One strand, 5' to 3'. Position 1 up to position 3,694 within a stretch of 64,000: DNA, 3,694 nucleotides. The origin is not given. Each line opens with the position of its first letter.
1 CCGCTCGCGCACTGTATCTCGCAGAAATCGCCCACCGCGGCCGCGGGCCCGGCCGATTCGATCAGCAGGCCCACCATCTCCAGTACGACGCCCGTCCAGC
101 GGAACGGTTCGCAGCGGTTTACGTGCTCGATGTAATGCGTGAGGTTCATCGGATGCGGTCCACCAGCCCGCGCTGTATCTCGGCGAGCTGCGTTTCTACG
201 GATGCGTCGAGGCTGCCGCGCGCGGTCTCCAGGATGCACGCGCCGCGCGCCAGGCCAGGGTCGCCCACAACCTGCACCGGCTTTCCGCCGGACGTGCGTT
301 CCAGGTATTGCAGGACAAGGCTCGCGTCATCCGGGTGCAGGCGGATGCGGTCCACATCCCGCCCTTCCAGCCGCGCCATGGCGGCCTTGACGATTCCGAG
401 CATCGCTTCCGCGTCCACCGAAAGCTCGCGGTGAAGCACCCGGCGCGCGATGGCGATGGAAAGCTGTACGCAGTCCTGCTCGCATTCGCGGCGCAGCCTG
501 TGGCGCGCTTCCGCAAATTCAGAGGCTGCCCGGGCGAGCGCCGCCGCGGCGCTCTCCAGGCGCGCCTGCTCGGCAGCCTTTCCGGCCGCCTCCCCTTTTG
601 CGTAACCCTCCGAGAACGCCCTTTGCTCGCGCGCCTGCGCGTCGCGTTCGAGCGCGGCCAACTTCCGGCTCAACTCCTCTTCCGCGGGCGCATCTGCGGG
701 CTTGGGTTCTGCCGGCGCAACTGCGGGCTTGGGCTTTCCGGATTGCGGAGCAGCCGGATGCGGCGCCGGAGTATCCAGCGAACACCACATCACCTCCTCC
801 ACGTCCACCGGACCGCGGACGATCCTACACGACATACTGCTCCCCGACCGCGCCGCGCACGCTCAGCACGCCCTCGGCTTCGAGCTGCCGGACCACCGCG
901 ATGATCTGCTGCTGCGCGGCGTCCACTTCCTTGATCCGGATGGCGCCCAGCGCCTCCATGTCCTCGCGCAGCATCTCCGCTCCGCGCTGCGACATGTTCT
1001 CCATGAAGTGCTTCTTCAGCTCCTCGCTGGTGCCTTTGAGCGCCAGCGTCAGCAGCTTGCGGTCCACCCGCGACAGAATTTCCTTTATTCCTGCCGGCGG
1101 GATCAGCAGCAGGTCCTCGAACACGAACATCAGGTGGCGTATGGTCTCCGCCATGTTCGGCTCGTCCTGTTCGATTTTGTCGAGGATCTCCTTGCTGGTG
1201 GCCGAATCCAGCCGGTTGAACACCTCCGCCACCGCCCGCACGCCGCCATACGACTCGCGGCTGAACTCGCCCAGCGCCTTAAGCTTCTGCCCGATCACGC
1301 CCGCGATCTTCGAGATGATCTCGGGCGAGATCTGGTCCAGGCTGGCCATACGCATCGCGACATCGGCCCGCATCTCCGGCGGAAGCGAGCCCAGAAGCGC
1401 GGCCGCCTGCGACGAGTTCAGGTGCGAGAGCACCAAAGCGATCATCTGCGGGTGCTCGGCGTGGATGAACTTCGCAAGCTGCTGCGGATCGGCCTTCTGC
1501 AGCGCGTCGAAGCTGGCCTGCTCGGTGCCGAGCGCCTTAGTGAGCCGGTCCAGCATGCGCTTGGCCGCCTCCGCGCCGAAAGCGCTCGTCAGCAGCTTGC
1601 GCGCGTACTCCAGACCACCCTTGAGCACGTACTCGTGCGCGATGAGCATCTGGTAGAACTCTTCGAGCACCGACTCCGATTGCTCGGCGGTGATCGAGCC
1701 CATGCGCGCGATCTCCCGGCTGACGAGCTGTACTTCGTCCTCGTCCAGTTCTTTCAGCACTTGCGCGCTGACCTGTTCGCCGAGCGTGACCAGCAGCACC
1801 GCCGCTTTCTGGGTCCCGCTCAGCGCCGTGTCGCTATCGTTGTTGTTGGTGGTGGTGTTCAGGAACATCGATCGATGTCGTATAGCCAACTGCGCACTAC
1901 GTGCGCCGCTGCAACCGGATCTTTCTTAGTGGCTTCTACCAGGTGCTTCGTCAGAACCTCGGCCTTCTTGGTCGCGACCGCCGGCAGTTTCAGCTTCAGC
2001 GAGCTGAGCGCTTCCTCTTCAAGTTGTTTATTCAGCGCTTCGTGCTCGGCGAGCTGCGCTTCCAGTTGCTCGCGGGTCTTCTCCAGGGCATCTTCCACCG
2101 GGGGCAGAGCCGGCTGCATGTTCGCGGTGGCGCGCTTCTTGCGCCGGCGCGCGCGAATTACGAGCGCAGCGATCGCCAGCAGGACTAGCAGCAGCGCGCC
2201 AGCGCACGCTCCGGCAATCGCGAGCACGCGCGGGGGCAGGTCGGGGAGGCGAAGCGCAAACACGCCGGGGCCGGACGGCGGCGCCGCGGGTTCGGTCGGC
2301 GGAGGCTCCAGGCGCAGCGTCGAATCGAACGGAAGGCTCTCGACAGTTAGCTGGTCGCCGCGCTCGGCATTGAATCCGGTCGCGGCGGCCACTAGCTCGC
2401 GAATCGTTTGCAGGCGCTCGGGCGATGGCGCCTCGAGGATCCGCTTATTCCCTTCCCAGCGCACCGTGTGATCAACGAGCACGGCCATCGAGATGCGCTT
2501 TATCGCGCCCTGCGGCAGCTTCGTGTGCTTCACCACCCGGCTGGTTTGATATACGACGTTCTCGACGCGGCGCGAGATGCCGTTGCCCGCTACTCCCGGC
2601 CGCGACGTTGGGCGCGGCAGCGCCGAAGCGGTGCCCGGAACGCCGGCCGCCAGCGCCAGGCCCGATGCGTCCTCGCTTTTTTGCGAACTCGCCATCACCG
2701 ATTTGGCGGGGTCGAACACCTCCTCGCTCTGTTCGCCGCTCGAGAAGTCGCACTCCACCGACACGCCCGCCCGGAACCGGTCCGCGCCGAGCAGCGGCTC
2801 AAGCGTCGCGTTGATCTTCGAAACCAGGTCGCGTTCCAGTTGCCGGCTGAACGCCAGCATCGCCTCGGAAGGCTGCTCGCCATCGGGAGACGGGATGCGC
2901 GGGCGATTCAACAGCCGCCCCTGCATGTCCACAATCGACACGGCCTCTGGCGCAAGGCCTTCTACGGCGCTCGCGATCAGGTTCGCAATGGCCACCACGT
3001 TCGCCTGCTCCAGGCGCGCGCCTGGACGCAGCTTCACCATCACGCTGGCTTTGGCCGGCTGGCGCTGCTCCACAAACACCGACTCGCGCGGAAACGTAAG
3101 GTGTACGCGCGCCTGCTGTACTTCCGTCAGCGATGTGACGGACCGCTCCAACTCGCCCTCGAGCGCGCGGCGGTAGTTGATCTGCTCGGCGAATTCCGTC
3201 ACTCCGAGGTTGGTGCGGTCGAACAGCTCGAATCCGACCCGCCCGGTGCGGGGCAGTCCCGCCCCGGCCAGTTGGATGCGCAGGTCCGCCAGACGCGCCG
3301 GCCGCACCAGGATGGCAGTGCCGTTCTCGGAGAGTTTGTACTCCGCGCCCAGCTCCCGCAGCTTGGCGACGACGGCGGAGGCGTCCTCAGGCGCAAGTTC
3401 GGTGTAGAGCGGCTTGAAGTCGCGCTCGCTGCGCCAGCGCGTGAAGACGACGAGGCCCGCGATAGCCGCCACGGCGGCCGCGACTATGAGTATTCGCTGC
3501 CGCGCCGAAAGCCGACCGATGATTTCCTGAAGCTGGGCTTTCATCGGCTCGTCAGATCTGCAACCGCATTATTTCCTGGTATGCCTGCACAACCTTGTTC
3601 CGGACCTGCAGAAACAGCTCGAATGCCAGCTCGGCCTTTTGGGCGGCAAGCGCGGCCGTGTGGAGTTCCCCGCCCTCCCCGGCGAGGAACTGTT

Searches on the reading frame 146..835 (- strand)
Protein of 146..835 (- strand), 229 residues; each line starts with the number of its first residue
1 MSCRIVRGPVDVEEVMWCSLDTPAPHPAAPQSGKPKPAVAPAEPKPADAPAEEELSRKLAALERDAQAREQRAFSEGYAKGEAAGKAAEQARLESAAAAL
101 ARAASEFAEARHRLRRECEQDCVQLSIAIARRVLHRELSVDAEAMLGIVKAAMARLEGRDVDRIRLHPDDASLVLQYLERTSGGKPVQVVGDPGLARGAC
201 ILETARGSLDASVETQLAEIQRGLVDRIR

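Call 68: search_protein_families(library=pfam, proteins=[window:146-835:-], max_evalue=0.00001)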
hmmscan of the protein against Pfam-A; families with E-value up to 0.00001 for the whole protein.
window:146-835:- (229 aa): 1 family
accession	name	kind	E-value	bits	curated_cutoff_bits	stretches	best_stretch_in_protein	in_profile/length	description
PF02108.21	FliH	-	1.9e-24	86.5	24.1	1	96-219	3-127/128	Flagellar assembly protein FliH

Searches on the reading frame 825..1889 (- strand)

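Call 68: search_protein_families(library=pfam, proteins=[window:825-1889:-], max_evalue=0.00001)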
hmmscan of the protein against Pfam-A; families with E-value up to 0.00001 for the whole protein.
window:825-1889:- (354 aa): 4 families
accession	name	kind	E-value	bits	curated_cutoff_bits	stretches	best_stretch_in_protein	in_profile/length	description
PF01706.21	FliG_C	-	9.4e-42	142.1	23.3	1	238-342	2-106/108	FliG C-terminal domain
PF14842.11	FliG_N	-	1.5e-40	138.4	25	2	23-122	2-101/104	FliG N-terminal domain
PF14841.11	FliG_M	-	1.9e-33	114.9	25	1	135-207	1-73/76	FliG middle domain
PF03448.22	MgtE_N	-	3.4e-07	31.2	25.9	0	122-182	26-86/102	MgtE intracellular N domain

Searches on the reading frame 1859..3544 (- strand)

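Call 68: search_protein_families(library=pfam, proteins=[window:1859-3544:-], max_evalue=0.00001)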
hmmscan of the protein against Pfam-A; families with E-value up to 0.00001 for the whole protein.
window:1859-3544:- (561 aa): 2 families
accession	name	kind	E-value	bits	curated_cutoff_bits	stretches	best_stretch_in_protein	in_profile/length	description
PF01514.23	YscJ_FliF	-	4.4e-62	209.5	24.4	1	40-213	3-178/179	Secretory protein of YscJ/FliF family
PF08345.17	YscJ_FliF_C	-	5.3e-35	121.5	23.8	1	248-406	1-147/147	Flagellar M-ring protein C-terminal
